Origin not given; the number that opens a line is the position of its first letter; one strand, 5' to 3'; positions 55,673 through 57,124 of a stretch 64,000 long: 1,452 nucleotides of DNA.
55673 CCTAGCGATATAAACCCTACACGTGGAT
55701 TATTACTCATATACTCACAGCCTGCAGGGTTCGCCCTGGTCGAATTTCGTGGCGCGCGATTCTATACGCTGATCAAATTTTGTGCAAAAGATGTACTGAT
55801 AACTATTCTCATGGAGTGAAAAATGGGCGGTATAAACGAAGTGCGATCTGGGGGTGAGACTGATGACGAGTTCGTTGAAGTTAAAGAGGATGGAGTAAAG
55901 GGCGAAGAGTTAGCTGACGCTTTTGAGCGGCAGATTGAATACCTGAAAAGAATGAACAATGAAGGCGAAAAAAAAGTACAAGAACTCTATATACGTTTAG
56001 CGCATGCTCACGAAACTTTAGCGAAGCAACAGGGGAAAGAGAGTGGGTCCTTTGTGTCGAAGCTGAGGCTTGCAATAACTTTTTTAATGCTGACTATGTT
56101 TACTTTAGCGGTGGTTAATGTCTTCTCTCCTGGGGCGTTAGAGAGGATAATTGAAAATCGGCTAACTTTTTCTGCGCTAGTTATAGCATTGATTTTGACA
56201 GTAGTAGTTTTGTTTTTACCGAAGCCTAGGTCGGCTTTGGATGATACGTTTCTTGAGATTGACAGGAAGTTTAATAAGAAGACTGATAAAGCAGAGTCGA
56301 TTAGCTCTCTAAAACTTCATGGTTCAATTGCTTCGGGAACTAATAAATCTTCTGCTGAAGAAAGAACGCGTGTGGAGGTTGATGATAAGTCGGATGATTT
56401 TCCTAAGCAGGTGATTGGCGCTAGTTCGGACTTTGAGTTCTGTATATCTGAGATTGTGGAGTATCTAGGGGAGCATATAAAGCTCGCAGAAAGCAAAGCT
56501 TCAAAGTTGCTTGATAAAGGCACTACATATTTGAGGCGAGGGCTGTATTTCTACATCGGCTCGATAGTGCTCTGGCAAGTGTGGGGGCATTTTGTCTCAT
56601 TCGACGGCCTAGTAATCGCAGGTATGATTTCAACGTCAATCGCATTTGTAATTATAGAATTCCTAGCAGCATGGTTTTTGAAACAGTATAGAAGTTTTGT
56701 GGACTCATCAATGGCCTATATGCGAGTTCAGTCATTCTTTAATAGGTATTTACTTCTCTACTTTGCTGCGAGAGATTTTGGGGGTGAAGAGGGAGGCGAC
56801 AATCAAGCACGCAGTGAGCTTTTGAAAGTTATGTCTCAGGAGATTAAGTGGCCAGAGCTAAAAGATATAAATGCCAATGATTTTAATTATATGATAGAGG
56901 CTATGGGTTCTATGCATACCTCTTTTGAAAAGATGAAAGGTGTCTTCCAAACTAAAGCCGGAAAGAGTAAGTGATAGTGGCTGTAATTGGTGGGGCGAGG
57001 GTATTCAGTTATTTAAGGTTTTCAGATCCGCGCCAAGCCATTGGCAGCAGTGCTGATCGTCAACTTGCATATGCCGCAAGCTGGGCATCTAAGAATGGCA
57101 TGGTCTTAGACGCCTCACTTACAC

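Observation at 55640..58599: Serine-integrase element that appears to insert in the rimO 5' end and rebuild the gene with its own recoded N-terminus and promoter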

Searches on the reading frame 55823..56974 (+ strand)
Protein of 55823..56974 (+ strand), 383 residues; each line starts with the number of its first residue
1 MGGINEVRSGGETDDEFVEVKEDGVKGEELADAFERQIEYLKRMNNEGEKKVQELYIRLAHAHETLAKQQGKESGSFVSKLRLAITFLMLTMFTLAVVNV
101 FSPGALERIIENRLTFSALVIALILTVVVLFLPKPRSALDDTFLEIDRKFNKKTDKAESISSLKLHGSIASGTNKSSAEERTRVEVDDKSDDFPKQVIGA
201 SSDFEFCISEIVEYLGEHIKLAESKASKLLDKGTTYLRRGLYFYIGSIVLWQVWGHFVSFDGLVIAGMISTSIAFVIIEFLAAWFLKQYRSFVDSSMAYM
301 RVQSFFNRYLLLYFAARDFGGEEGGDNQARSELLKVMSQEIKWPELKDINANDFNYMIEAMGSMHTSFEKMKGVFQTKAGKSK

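Call 8: search_protein_families(library=pfam, proteins=[window:55823-56974:+])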
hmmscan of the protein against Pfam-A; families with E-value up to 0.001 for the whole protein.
window:55823-56974:+ (383 aa): 0 families

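Call 43: search_protein_families(library=padloc, proteins=[window:55823-56974:+], max_evalue=0.01)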
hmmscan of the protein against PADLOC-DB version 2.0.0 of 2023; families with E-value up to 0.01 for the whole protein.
window:55823-56974:+ (383 aa): 0 families

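Call 44: search_protein_families(library=phrogs, proteins=[window:55823-56974:+], max_evalue=0.01)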
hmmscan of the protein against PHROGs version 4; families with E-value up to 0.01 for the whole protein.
window:55823-56974:+ (383 aa): 0 families

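Call 48: find_encoding_contigs(protein=window:55823-56974:+, flank=10000, max_places=6)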
Protein window:55823-56974:+ (383 aa): 10 contigs read that carry it; 1 place shown.
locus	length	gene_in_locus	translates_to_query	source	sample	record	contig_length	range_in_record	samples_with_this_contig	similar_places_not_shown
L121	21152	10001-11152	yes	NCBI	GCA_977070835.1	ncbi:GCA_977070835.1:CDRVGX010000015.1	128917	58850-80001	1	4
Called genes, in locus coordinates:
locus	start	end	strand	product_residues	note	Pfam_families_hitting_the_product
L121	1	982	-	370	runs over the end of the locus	PF18306:LDcluster4, PF03641:Lysine_decarbox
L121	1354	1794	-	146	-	PF13652:QSregVF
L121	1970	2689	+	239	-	PF03942:DTW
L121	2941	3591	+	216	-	PF00072:Response_reg, PF08281:Sigma70_r4_2 (weak), PF00196:GerE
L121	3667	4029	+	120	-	PF01219:DAGK_prokar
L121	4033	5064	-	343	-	PF00126:HTH_1, PF03466:LysR_substrate, PF12727:PBP_like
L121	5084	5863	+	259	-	PF00970:FAD_binding_6 (weak), PF00175:NAD_binding_1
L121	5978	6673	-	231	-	PF01980:TrmO_N, PF18389:TrmO_C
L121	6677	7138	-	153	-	PF07308:DUF1456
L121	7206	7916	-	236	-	PF01479:S4 (weak)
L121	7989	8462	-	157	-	PF00583:Acetyltransf_1, PF13673:Acetyltransf_10, PF13508:Acetyltransf_7, PF13527:Acetyltransf_9 (weak)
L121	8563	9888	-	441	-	PF00919:UPF0004, PF04055:Radical_SAM, PF18693:TRAM_2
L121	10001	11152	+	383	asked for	-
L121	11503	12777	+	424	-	PF07508:Recombinase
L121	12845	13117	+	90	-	PF07867:DUF1654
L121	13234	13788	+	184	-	-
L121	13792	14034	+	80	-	-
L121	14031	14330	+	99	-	-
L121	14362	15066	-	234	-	PF01381:HTH_3 (weak), PF00717:Peptidase_S24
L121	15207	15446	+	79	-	PF09048:Cro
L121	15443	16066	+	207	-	-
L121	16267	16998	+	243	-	-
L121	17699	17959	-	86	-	PF04606:Ogr_Delta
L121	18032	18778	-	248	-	PF04860:Phage_portal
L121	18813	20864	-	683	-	PF03237:Terminase_6N, PF17289:Terminase_6C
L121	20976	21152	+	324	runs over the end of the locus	PF05929:Phage_GPO_N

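Call 51: find_encoding_contigs(protein=L121:18813-20864:-, flank=10000, max_places=4)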
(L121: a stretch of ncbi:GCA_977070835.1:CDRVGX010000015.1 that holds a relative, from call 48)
Protein L121:18813-20864:- (683 aa): 9 contigs read that carry it; 1 place shown.
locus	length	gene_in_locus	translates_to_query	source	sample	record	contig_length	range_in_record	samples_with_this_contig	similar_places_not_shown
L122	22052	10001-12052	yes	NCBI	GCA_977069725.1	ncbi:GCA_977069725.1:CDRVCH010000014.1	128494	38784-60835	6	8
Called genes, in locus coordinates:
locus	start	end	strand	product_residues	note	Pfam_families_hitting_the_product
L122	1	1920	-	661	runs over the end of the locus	PF10145:PhageMin_Tail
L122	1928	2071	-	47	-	PF21830:DUF6890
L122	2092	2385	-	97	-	PF10963:Phage_TAC_10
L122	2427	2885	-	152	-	PF03245:Phage_lysis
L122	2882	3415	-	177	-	PF00959:Phage_lysozyme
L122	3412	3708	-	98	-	-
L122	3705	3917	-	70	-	PF01258:zf-dskA_traR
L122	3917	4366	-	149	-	PF10772:Phage_HP1_Orf24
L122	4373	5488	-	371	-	PF10758:DUF2586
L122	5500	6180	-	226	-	PF05069:Phage_tail_S (faint)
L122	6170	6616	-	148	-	PF06891:P2_Phage_GpR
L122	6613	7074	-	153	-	PF05926:Phage_GPL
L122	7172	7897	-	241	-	PF05944:Phage_term_smal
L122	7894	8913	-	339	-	PF05125:Phage_cap_P2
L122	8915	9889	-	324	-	PF05929:Phage_GPO_N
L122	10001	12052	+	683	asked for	PF03237:Terminase_6N, PF17289:Terminase_6C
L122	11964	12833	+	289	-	PF04860:Phage_portal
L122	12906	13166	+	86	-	PF04606:Ogr_Delta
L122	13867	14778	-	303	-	-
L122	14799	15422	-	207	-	-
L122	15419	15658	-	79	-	PF09048:Cro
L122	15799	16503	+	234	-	PF01381:HTH_3 (weak), PF00717:Peptidase_S24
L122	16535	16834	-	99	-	-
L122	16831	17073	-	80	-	-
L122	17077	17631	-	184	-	-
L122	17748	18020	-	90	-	PF07867:DUF1654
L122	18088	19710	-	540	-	PF00239:Resolvase, PF07508:Recombinase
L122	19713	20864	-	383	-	-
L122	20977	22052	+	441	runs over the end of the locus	PF00919:UPF0004, PF04055:Radical_SAM, PF18693:TRAM_2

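Call 52: find_encoding_contigs(protein=L122:2092-2385:-, flank=10000, max_places=4)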
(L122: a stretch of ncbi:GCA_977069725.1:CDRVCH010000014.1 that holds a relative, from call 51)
Protein L122:2092-2385:- (97 aa): 21 contigs read that carry it; 4 places shown.
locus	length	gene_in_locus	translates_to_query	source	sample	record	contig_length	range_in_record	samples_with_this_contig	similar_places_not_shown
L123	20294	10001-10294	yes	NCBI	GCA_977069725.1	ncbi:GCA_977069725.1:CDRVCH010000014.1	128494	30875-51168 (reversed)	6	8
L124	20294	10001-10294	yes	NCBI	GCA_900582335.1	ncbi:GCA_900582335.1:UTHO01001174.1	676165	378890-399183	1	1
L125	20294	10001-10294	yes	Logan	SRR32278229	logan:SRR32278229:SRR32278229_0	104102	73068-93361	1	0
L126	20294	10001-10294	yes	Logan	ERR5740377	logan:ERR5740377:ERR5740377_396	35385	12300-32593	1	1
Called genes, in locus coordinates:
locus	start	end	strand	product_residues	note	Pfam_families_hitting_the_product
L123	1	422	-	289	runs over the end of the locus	PF04860:Phage_portal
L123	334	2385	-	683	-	PF03237:Terminase_6N, PF17289:Terminase_6C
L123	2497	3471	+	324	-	PF05929:Phage_GPO_N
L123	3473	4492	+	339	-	PF05125:Phage_cap_P2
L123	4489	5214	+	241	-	PF05944:Phage_term_smal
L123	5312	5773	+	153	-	PF05926:Phage_GPL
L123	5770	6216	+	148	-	PF06891:P2_Phage_GpR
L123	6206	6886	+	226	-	PF05069:Phage_tail_S (faint)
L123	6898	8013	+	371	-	PF10758:DUF2586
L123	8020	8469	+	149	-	PF10772:Phage_HP1_Orf24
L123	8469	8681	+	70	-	PF01258:zf-dskA_traR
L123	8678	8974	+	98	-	-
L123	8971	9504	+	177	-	PF00959:Phage_lysozyme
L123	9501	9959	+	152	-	PF03245:Phage_lysis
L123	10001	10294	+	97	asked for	PF10963:Phage_TAC_10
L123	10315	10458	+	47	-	PF21830:DUF6890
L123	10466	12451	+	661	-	PF10145:PhageMin_Tail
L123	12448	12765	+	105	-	PF10761:DUF2590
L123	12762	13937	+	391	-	PF04865:Baseplate_J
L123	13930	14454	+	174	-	PF09684:Tail_P2_I (weak)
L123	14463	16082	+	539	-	PF12571:Phage_tail_fib, PF07484:Collar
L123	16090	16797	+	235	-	PF14301:DUF4376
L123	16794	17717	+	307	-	-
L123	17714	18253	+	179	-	PF25759:HP1_ORF34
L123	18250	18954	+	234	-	-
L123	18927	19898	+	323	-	-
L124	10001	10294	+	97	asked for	PF10963:Phage_TAC_10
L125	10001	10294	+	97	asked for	PF10963:Phage_TAC_10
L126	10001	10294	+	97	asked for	PF10963:Phage_TAC_10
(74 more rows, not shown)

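Call 54: find_encoding_contigs(protein=L123:18927-19898:+, flank=10000, max_places=4)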
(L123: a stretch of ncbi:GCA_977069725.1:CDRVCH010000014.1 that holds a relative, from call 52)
Protein L123:18927-19898:+ (323 aa): 9 contigs read that carry it; 1 place shown.
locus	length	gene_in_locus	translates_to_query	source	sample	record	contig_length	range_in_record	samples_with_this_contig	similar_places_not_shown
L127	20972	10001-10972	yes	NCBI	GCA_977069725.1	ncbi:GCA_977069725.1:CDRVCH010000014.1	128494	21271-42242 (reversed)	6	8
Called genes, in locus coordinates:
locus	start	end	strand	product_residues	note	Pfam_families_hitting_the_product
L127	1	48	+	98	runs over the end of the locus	-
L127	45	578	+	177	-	PF00959:Phage_lysozyme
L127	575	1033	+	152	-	PF03245:Phage_lysis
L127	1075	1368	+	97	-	PF10963:Phage_TAC_10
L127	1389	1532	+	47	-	PF21830:DUF6890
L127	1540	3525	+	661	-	PF10145:PhageMin_Tail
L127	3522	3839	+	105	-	PF10761:DUF2590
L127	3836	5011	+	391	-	PF04865:Baseplate_J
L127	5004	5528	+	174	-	PF09684:Tail_P2_I (weak)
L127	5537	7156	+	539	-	PF12571:Phage_tail_fib, PF07484:Collar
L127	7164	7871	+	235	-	PF14301:DUF4376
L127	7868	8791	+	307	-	-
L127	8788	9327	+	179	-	PF25759:HP1_ORF34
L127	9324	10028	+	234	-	-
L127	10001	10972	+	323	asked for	-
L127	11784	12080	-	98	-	-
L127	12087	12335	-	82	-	-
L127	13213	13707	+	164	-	PF15956:DUF4760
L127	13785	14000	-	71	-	PF13646:HEAT_2 (weak)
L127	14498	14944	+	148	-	PF00583:Acetyltransf_1, PF13673:Acetyltransf_10 (weak), PF13508:Acetyltransf_7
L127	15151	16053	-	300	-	-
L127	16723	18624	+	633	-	PF02705:K_trans, PF22776:K_trans_C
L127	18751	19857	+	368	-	PF00724:Oxidored_FMN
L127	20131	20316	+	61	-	-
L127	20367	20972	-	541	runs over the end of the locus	PF04349:MdoG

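Call 57: search_protein_families(library=pfam, proteins=[L127:15151-16053:-, L127:14498-14944:+, L127:13213-13707:+, L127:11784-12080:-, L127:12087-12335:-], max_evalue=0.01)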
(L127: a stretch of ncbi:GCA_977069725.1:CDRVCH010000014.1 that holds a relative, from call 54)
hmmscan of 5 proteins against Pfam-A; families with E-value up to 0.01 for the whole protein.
L127:15151-16053:- (300 aa): 0 families

L127:14498-14944:+ (148 aa): 3 families
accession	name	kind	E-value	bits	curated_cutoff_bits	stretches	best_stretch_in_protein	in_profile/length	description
PF00583.31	Acetyltransf_1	-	1.3e-11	45.2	20.7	1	44-131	24-116/116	Acetyltransferase (GNAT) family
PF13508.13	Acetyltransf_7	-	3.2e-11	43.9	27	1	49-132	2-83/84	Acetyltransferase (GNAT) domain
PF13673.13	Acetyltransf_10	-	1.3e-07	32.1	23.6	1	26-135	8-111/128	Acetyltransferase (GNAT) domain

L127:13213-13707:+ (164 aa): 2 families
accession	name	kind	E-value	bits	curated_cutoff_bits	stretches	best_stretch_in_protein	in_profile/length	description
PF15956.11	DUF4760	-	1.9e-32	112.8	25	1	21-157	4-141/141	Domain of unknown function (DUF4760)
PF25170.1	TPR_WDR35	-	0.0018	18.6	27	1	110-138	10-38/68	WD repeat-containing protein 35, TPR repeats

L127:11784-12080:- (98 aa): 0 families

L127:12087-12335:- (82 aa): 0 families
